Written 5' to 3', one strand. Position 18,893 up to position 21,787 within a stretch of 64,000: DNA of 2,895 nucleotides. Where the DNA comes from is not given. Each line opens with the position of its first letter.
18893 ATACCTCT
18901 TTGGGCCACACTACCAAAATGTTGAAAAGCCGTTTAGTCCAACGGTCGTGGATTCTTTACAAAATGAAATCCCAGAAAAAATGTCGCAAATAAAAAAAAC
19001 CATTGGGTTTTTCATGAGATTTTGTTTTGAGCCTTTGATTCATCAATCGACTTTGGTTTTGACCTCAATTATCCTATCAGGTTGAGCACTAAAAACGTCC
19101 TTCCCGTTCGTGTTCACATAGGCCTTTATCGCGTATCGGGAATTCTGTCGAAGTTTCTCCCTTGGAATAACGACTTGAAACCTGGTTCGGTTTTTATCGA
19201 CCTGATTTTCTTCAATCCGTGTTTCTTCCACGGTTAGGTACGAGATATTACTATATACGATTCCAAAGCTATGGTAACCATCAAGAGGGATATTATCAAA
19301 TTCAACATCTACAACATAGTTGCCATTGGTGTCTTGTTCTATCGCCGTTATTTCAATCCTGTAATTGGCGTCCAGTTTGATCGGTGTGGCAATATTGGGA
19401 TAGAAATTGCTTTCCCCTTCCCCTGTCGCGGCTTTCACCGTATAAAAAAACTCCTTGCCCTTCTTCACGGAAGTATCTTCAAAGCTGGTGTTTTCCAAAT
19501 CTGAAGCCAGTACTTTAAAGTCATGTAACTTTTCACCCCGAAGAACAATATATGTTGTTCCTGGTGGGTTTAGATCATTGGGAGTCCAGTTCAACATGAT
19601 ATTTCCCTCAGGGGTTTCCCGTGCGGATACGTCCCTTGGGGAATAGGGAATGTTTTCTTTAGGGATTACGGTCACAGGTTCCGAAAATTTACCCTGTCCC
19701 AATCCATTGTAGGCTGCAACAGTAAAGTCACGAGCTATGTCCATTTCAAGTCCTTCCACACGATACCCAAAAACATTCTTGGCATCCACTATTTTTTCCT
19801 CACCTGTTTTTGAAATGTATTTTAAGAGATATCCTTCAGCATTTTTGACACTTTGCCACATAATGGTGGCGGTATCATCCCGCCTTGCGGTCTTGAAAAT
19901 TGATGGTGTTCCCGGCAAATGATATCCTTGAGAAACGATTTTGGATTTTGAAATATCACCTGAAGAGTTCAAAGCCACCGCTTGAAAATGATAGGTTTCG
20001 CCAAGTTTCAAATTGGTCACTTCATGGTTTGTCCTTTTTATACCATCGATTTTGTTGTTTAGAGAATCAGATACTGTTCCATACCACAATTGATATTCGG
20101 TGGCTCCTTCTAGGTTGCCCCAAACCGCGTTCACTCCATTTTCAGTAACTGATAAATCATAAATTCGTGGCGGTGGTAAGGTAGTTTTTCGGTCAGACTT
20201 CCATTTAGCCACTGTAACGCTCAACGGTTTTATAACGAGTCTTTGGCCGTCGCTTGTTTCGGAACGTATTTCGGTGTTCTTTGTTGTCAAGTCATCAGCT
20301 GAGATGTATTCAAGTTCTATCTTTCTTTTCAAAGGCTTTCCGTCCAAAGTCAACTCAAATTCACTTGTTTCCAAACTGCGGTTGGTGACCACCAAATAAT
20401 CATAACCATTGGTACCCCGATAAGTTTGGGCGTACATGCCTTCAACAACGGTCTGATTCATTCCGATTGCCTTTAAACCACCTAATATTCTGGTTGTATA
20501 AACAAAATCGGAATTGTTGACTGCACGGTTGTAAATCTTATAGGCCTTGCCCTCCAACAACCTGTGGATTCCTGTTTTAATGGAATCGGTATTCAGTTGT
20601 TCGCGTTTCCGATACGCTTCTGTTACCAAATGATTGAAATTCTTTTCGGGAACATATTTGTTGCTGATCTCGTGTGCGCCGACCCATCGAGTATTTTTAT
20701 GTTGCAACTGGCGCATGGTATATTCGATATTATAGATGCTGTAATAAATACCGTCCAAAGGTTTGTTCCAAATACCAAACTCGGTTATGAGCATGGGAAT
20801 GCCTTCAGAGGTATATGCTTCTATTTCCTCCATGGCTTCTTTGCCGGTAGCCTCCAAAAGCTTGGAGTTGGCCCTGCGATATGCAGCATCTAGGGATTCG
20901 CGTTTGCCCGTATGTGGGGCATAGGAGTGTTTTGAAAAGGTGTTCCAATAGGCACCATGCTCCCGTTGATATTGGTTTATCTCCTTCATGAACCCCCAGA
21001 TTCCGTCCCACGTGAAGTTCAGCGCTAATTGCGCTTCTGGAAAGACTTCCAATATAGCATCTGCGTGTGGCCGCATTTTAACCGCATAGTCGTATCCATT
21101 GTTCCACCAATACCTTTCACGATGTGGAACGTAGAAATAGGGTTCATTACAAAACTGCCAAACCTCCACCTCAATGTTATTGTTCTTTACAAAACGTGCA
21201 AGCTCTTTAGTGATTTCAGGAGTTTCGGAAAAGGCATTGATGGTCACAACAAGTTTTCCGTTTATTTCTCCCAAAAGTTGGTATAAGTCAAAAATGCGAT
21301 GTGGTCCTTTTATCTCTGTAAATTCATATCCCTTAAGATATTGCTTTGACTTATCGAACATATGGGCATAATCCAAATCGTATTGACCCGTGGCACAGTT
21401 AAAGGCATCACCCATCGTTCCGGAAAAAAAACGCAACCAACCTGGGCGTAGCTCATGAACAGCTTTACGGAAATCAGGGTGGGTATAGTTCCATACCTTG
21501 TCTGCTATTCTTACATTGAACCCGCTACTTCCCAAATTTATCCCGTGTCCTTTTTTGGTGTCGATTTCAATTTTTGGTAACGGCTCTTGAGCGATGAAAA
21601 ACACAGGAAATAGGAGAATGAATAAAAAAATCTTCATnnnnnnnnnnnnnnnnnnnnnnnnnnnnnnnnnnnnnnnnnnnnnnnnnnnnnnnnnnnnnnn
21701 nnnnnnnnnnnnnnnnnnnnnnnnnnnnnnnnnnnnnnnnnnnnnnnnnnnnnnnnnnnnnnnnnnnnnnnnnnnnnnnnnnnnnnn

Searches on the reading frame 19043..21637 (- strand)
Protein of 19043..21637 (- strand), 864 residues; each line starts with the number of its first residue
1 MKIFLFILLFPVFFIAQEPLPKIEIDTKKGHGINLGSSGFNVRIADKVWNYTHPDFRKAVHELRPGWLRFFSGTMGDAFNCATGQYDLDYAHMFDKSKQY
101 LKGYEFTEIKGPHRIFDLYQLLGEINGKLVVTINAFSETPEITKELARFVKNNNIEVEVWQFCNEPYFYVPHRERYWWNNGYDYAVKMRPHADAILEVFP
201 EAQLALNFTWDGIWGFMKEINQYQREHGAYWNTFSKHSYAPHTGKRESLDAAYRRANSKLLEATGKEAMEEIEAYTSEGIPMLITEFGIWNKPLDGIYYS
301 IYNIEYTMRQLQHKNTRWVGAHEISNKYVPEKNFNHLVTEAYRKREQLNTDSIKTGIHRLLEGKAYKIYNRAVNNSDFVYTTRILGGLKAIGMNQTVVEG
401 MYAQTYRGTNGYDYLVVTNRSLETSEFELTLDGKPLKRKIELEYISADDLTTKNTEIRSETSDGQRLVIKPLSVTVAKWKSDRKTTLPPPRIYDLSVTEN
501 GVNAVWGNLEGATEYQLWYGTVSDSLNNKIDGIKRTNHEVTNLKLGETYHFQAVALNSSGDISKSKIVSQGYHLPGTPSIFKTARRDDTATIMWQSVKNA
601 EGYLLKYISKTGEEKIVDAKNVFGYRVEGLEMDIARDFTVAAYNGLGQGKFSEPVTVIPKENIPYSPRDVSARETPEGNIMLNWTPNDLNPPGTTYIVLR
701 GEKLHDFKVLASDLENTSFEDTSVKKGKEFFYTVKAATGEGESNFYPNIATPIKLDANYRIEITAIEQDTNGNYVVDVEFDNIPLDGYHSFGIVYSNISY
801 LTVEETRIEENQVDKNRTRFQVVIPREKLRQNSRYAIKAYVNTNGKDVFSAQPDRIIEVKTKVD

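Call 8: search_protein_families(library=pfam, proteins=[window:19043-21637:-], max_evalue=0.001)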
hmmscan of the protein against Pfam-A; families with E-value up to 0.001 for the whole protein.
window:19043-21637:- (864 aa): 1 family
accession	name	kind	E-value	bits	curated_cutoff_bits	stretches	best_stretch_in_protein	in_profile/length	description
PF00041.27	fn3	-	6.8e-16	58.7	25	1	584-657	10-83/84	Fibronectin type III domain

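Call 69: search_protein_families(library=pfam, proteins=[window:19043-21637:-], max_evalue=0.01)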
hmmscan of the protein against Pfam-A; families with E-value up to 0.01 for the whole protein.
window:19043-21637:- (864 aa): 1 family
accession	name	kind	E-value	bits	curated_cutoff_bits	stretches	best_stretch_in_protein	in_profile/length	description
PF00041.27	fn3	-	6.8e-16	58.7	25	3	584-657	10-83/84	Fibronectin type III domain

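Call 70: search_protein_families(library=ncbifam, proteins=[window:19043-21637:-], max_evalue=0.001)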
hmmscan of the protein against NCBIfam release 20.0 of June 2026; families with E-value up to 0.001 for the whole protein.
window:19043-21637:- (864 aa): 0 families

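Call 87: search_solved_structures(query=window:19043-21637:-, max_evalue=0.01)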
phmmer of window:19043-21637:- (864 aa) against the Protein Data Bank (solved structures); distinct sequences matched with E-value up to 0.01: 19.
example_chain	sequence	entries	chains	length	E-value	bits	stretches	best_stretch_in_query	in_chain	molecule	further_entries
4yh7_A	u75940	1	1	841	1.1e-12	50.1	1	547-687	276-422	Receptor-type tyrosine-protein phosphatase delta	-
4pbx_A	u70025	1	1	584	6.4e-12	47.5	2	533-691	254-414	Receptor-type tyrosine-protein phosphatase S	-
8q6t_I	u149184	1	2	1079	1.9e-11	46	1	533-776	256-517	Titin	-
4yfd_A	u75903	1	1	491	3.6e-08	35.1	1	542-687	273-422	Receptor-type tyrosine-protein phosphatase delta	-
4yfg_B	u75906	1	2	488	4.4e-08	34.8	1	547-687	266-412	Receptor-type tyrosine-protein phosphatase delta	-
4yfe_A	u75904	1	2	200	7.3e-08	34.1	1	575-687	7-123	Receptor-type tyrosine-protein phosphatase delta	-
6tpw_A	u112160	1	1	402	3.3e-07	32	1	493-685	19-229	Receptor-type tyrosine-protein phosphatase F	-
8bvo_A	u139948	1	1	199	2.1e-05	26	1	608-743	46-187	Titin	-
8bxr_A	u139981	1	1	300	6.2e-05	24.4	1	608-743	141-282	Titin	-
5e52_A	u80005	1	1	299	0.00017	23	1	542-685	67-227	Contactin-5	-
7mrn_A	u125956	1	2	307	0.00053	21.3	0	511-684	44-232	Contactin-5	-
6x3a_A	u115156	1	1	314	0.00066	21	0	626-738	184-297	Receptor-type tyrosine-protein phosphatase delta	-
5e4s_A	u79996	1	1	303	0.0021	19.4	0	471-565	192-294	Contactin-4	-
6tpv_A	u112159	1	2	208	0.0037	18.5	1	499-687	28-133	Receptor-type tyrosine-protein phosphatase F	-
5e4q_A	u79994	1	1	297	0.0038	18.5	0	591-658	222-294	Contactin-3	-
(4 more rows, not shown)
